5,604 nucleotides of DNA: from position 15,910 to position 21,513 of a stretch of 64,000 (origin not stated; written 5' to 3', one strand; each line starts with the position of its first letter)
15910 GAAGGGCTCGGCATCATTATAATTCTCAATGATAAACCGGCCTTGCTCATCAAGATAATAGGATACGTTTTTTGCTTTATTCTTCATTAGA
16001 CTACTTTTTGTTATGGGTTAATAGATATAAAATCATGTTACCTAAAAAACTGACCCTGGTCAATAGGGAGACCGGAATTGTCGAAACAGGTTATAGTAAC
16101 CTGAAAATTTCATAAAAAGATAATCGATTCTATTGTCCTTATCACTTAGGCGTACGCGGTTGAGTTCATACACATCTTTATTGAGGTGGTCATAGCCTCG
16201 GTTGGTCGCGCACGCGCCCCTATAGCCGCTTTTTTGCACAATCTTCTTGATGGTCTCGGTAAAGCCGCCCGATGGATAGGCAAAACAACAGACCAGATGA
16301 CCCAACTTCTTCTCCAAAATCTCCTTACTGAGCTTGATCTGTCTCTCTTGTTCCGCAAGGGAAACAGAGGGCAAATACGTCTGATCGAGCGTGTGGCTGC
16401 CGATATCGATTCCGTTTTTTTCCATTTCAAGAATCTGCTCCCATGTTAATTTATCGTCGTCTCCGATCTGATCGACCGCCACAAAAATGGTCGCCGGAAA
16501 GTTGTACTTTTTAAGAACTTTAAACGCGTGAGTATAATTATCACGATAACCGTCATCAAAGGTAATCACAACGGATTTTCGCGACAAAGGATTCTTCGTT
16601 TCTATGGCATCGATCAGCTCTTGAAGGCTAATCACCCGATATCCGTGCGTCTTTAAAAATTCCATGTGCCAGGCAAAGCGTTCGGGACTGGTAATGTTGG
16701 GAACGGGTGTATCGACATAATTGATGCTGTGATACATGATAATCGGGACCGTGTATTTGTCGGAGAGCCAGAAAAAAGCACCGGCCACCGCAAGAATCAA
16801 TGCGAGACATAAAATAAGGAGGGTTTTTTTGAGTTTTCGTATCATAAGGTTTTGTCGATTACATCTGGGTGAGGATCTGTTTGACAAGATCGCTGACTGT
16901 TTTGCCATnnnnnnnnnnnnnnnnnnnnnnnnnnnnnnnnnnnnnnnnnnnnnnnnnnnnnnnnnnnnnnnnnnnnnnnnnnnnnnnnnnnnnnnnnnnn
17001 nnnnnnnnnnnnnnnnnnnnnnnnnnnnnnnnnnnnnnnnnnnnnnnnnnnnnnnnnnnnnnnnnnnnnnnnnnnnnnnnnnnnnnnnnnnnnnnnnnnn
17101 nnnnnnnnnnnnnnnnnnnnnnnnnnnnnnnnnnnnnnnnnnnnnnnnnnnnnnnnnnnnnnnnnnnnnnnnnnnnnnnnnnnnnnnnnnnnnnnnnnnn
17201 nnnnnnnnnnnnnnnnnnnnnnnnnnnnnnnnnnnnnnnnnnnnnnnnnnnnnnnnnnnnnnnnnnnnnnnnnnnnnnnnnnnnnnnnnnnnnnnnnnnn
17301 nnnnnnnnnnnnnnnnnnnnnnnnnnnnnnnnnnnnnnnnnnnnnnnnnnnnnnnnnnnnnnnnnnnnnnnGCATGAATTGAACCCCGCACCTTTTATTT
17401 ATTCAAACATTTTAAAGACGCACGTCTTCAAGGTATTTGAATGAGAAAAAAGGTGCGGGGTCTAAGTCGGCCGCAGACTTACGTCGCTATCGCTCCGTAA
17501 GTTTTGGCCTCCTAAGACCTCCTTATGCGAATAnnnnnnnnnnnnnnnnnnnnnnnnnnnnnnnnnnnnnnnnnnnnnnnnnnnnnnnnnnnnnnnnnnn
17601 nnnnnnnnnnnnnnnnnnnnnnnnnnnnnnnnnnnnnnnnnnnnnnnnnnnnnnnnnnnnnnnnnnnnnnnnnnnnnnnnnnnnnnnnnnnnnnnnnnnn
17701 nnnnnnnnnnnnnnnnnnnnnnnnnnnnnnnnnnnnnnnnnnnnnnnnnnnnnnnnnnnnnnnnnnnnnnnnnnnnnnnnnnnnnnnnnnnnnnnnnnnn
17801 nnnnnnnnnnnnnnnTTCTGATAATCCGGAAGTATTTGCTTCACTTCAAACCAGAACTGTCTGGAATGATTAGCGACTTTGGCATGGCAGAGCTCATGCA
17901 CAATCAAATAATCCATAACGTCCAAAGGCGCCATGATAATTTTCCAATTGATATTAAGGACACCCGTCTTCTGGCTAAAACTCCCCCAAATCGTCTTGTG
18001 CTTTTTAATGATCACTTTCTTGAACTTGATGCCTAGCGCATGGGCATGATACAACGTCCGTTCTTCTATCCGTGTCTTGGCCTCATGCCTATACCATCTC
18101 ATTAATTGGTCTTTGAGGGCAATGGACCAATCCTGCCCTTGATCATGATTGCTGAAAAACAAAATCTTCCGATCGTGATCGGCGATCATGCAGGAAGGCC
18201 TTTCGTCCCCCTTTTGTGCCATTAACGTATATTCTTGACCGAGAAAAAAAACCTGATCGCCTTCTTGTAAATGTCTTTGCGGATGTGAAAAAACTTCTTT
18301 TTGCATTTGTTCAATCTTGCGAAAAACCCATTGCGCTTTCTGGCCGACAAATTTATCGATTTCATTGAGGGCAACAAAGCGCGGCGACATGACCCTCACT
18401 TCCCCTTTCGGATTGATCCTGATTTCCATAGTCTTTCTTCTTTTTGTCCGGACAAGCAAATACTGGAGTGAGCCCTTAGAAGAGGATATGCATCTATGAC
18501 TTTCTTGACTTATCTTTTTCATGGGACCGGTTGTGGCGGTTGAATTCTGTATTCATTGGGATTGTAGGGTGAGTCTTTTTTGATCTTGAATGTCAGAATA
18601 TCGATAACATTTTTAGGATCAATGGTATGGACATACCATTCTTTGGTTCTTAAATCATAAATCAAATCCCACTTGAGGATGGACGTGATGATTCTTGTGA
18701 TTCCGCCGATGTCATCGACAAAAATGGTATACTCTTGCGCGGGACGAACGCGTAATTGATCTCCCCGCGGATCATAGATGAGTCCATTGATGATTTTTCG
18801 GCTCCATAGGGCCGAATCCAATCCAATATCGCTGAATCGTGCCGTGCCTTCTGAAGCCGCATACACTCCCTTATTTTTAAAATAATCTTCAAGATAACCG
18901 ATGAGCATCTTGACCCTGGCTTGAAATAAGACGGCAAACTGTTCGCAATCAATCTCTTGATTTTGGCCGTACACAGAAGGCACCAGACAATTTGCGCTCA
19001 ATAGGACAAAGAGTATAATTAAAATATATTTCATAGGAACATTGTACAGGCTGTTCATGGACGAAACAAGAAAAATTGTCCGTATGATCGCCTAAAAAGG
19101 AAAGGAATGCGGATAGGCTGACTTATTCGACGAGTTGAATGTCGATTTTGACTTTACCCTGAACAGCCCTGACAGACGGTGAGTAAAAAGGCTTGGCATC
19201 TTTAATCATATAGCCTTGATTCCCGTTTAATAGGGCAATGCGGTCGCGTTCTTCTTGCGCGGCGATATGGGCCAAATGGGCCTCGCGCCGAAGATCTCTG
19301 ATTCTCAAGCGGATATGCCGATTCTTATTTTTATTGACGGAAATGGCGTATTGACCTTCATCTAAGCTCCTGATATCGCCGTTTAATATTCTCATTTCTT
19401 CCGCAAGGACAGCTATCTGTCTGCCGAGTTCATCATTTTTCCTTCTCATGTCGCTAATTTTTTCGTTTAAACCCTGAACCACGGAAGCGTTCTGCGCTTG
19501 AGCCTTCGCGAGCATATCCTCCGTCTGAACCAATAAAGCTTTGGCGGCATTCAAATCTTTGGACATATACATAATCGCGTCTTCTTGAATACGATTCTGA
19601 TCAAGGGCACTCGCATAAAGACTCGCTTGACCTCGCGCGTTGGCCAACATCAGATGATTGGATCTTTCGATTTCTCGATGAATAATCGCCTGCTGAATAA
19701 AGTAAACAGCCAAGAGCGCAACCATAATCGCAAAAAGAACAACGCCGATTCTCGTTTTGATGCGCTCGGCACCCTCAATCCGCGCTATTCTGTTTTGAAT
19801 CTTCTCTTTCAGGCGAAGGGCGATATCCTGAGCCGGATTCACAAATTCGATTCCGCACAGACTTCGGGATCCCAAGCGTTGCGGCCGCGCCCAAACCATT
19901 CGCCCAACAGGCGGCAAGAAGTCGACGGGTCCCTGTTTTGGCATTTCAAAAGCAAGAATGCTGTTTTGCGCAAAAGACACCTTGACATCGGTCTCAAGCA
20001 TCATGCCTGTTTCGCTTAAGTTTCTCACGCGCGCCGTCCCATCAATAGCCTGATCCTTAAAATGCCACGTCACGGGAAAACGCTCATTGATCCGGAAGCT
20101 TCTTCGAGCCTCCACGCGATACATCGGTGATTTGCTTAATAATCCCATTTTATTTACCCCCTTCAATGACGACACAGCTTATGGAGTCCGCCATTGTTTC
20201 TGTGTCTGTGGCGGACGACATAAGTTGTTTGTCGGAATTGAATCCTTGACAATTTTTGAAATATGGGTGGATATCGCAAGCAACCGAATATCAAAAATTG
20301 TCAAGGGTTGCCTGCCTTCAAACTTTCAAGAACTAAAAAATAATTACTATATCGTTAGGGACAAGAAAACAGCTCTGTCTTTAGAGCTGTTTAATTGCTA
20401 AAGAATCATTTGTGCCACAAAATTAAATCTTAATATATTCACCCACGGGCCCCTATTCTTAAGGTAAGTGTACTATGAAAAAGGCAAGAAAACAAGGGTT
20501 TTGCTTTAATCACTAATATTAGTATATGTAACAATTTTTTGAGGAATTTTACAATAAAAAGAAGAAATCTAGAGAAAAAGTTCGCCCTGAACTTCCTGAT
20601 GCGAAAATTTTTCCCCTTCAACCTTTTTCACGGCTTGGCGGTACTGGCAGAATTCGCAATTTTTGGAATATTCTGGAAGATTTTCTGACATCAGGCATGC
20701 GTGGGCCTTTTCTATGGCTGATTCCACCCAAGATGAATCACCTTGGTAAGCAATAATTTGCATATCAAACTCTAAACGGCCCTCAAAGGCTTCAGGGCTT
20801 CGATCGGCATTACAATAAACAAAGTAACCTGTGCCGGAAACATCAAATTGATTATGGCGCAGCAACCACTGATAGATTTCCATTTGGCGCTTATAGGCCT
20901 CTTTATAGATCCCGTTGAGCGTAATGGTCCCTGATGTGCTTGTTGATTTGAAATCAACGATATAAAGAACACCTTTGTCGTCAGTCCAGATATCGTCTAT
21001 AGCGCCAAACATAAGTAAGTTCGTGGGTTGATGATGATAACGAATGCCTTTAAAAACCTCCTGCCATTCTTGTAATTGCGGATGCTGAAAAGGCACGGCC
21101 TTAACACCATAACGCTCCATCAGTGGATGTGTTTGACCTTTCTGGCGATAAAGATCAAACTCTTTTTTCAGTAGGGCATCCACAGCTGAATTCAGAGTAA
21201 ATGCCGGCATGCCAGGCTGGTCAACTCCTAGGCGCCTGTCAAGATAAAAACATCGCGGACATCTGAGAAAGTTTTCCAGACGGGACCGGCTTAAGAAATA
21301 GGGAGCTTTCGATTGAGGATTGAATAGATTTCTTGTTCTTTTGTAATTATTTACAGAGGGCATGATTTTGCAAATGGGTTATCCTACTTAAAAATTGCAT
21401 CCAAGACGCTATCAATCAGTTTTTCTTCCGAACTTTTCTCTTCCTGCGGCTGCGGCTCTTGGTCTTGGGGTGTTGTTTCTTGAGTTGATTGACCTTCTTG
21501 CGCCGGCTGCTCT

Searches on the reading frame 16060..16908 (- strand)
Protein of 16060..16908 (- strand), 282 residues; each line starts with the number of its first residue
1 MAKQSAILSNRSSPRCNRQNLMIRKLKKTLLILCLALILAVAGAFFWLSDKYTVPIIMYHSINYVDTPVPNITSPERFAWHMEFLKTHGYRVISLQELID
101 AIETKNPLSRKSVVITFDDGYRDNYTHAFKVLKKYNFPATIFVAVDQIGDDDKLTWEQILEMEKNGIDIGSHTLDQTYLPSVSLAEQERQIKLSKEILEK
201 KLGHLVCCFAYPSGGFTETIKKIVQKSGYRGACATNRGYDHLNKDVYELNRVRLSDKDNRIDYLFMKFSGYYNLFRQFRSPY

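Call 56: search_protein_families(library=pfam, proteins=[window:16060-16908:-], max_evalue=0.00001)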
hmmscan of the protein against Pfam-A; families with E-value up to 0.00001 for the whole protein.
window:16060-16908:- (282 aa): 1 family
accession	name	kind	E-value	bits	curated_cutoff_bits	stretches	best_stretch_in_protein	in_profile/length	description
PF01522.26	Polysacc_deac_1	-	1.4e-29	103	23.1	1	106-231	2-123/124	Polysaccharide deacetylase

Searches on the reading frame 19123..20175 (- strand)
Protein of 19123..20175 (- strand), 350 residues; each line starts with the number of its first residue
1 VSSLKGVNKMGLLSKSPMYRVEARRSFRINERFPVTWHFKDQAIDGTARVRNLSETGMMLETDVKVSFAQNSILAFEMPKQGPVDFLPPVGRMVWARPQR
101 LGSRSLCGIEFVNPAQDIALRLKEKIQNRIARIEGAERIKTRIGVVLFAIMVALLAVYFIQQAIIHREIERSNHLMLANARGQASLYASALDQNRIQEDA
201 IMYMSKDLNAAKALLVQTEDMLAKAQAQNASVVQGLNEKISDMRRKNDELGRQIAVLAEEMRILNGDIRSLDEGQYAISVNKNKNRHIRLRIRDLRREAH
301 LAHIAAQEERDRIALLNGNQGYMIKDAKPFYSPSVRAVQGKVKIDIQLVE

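Call 11: search_protein_families(library=pfam, proteins=[window:19123-20175:-], max_evalue=0.001)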
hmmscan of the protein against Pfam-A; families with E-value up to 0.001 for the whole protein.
window:19123-20175:- (350 aa): 1 family
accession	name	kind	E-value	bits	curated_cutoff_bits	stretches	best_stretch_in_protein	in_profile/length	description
PF07238.19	PilZ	-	8.5e-09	36.1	22.5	1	24-118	3-92/102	PilZ domain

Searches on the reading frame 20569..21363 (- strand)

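Call 11: search_protein_families(library=pfam, proteins=[window:20569-21363:-], max_evalue=0.001)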
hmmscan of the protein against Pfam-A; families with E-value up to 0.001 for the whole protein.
window:20569-21363:- (264 aa): 3 families
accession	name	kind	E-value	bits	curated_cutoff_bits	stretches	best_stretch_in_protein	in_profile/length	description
PF12705.13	PDDEXK_1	-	3.3e-14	53.9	22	1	24-243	2-244/247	PD-(D/E)XK nuclease superfamily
PF01930.23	Cas_Cas4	-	0.00032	21.3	22.7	1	124-243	57-156/160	Domain of unknown function DUF83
PF12684.13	DUF3799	-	0.00071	19.8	26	0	134-240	122-231/233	PDDEXK-like domain of unknown function (DUF3799)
